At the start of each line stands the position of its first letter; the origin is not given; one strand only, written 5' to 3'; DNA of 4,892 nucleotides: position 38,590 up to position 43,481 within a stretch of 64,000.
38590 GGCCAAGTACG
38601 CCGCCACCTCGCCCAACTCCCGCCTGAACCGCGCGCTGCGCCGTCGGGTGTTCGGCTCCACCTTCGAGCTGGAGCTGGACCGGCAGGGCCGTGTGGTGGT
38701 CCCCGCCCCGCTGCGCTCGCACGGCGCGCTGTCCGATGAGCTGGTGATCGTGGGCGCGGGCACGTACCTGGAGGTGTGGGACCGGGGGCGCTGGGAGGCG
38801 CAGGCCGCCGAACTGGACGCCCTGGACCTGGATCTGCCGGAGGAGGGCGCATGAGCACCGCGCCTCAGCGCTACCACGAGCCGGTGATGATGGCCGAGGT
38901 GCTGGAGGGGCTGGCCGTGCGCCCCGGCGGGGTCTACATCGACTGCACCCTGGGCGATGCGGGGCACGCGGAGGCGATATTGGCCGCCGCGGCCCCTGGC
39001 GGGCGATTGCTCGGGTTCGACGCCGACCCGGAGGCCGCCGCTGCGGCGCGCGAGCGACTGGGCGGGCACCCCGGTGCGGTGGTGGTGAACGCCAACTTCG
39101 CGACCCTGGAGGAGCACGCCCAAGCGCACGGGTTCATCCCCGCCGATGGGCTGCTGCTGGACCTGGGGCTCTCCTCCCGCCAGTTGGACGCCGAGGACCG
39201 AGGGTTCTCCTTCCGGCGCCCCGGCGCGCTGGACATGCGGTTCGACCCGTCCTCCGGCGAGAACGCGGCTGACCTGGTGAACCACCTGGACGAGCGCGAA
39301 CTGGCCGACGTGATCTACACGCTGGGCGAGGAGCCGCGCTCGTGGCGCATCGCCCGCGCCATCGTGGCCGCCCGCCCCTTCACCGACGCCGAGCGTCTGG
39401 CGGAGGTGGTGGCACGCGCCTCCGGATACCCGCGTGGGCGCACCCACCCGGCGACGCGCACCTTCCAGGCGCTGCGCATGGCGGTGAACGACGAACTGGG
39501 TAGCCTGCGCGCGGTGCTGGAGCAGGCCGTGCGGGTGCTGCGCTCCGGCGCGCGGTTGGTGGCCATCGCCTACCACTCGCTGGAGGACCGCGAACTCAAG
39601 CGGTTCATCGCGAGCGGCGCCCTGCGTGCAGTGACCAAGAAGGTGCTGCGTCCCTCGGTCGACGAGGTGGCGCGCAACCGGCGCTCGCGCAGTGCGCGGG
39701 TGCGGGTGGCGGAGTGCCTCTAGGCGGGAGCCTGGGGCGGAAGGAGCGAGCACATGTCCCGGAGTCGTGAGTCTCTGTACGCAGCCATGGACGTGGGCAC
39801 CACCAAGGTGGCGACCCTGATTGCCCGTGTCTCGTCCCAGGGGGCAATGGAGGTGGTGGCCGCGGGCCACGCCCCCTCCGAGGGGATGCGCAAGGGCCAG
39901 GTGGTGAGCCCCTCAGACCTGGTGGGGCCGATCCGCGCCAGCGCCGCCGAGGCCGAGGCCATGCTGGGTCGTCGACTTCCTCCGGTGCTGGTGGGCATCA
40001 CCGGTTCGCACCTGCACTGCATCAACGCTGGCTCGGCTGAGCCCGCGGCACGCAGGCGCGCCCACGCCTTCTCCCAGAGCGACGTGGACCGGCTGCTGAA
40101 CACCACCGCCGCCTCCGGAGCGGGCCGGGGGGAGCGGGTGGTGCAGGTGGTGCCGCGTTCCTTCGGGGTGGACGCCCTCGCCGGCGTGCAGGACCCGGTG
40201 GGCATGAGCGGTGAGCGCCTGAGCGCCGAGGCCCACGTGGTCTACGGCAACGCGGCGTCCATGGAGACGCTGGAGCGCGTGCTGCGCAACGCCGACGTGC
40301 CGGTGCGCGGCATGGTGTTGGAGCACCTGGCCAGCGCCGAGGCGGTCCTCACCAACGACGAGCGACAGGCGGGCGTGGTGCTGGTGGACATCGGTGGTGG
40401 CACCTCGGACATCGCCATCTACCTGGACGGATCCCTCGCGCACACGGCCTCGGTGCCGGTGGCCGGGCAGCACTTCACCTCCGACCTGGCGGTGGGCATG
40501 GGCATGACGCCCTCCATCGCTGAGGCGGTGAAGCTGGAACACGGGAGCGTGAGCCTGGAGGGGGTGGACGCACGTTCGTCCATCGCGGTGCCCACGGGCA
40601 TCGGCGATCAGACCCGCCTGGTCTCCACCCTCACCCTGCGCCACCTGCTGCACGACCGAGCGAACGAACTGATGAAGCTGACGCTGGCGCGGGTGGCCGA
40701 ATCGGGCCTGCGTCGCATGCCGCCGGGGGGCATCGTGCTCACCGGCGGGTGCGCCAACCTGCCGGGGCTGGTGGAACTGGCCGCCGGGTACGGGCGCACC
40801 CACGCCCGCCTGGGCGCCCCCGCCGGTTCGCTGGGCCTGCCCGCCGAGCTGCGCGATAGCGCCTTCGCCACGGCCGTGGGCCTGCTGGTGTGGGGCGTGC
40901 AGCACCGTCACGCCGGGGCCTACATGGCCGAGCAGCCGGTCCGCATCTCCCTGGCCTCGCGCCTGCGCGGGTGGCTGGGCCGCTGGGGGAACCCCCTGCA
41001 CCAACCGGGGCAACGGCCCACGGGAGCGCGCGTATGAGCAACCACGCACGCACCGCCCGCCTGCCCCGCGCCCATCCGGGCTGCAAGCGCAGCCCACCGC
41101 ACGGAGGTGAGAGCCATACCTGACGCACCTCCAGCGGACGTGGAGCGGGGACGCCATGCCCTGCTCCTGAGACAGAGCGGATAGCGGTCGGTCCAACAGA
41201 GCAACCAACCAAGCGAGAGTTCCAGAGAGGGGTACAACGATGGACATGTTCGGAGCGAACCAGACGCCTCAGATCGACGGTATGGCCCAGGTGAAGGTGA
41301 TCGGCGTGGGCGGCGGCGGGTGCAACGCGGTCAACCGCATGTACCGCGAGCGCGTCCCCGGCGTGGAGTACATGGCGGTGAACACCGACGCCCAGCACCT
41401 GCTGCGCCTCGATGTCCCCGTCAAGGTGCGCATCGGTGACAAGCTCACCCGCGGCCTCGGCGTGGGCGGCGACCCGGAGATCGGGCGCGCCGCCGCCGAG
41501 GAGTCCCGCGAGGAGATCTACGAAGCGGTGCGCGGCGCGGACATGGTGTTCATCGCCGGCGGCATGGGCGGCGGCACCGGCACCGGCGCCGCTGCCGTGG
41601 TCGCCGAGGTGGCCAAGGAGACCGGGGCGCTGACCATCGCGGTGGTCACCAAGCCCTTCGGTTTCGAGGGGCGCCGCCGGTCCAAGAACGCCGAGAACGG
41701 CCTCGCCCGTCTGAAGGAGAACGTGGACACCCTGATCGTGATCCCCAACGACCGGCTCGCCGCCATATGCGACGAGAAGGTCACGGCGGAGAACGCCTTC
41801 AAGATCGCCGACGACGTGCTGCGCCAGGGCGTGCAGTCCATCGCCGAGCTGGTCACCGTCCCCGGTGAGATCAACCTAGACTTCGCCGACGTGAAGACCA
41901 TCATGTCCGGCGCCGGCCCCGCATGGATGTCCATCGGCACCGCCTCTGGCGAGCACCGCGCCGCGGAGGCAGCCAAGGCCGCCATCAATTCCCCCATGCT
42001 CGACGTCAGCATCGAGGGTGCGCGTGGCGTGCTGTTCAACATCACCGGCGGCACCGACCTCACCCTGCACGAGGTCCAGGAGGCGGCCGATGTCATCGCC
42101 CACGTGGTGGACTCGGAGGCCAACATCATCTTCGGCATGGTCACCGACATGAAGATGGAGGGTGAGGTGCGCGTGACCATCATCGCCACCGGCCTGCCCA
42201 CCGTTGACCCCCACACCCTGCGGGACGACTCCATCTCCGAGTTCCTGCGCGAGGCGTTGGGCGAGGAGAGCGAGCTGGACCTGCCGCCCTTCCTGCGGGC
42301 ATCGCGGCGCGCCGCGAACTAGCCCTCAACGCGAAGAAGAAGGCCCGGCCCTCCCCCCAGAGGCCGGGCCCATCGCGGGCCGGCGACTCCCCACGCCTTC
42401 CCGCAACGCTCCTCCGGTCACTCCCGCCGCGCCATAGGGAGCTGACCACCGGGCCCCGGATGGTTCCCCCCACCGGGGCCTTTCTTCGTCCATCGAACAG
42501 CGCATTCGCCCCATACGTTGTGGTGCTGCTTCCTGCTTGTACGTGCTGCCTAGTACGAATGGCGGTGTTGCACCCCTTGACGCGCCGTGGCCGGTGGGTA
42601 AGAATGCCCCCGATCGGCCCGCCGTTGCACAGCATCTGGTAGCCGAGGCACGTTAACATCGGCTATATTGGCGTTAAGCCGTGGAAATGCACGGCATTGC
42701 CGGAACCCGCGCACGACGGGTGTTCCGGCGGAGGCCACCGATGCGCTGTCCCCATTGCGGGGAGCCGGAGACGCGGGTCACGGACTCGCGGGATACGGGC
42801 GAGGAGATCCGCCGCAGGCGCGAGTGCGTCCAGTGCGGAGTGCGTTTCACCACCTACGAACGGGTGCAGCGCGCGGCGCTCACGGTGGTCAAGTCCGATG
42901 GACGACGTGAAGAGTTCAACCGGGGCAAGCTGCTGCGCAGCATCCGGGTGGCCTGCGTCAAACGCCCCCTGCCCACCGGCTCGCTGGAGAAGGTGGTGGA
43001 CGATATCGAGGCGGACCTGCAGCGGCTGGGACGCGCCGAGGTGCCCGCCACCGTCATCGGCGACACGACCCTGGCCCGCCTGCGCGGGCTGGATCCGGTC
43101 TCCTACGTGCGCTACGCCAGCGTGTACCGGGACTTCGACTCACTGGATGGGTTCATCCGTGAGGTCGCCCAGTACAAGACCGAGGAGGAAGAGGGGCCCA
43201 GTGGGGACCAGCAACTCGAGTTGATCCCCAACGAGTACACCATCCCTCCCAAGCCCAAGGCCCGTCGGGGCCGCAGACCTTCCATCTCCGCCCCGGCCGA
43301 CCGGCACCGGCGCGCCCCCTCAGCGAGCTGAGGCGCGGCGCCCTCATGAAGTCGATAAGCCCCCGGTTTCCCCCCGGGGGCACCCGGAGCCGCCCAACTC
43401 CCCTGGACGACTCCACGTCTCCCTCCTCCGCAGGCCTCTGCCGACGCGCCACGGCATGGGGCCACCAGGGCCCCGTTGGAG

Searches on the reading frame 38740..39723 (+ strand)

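Call 48: search_protein_families(library=pfam, proteins=[window:38740-39723:+], max_evalue=0.001)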
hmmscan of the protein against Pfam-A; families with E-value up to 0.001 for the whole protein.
window:38740-39723:+ (327 aa): 2 families
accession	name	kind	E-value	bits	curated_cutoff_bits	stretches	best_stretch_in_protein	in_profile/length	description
PF01795.25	Methyltransf_5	-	1.8e-86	290.9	27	1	45-325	3-307/309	MraW methylase family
PF08242.18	Methyltransf_12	-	0.00041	21.4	30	0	75-130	8-63/98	Methyltransferase domain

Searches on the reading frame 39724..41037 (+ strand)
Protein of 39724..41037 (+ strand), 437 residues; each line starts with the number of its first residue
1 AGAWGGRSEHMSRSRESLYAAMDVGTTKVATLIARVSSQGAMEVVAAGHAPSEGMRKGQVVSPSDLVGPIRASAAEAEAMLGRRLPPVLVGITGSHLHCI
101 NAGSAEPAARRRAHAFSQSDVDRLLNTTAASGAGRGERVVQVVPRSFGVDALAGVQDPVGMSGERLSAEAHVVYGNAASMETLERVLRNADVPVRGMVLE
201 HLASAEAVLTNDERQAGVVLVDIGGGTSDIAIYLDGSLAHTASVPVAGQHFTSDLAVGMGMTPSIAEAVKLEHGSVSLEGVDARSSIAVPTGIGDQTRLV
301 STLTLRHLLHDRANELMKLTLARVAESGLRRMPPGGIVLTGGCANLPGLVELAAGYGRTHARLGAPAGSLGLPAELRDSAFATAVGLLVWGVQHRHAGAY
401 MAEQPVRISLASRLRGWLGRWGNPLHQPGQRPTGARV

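Call 49: search_protein_families(library=pfam, proteins=[window:39724-41037:+], max_evalue=0.001)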
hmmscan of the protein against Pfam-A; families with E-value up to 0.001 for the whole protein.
window:39724-41037:+ (437 aa): 5 families
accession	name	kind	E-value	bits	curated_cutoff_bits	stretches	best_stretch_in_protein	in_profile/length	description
PF14450.12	FtsA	-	5.6e-30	104.8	31.8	1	219-386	1-127/127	Cell division protein FtsA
PF02491.25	SHS2_FTSA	-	2.6e-15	57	25.4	1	94-173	1-78/79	SHS2 domain inserted in FTSA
PF06723.19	MreB_Mbl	-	4.6e-08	32.7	27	1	213-352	142-292/327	MreB/Mbl protein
PF11104.14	PilM_2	-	1.4e-05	24.6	27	0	205-272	169-236/340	Type IV pilus assembly protein PilM;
PF06277.17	EutA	-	4.6e-05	22.9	27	1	210-254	137-181/475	Ethanolamine utilisation protein EutA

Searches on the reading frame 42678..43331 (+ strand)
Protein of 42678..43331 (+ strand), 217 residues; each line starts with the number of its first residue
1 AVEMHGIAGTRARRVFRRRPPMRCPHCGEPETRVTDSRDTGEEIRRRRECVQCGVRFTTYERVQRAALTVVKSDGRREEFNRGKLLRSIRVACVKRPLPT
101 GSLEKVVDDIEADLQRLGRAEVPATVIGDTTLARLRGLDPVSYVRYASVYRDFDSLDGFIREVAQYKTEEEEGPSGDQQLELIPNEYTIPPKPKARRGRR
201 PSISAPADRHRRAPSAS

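Call 72: search_protein_families(library=pfam, proteins=[window:42678-43331:+], max_evalue=0.001)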
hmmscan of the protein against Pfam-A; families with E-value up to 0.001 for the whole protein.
window:42678-43331:+ (217 aa): 2 families
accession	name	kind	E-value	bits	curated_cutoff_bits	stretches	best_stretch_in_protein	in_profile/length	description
PF03477.21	ATP-cone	-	2.5e-16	60.4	25.8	1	69-154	2-86/88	ATP cone domain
PF22811.2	Zn_ribbon_NrdR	-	2.8e-16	59.6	27.2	1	22-61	1-42/42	Transcriptional repressor NrdR-like, N-terminal domain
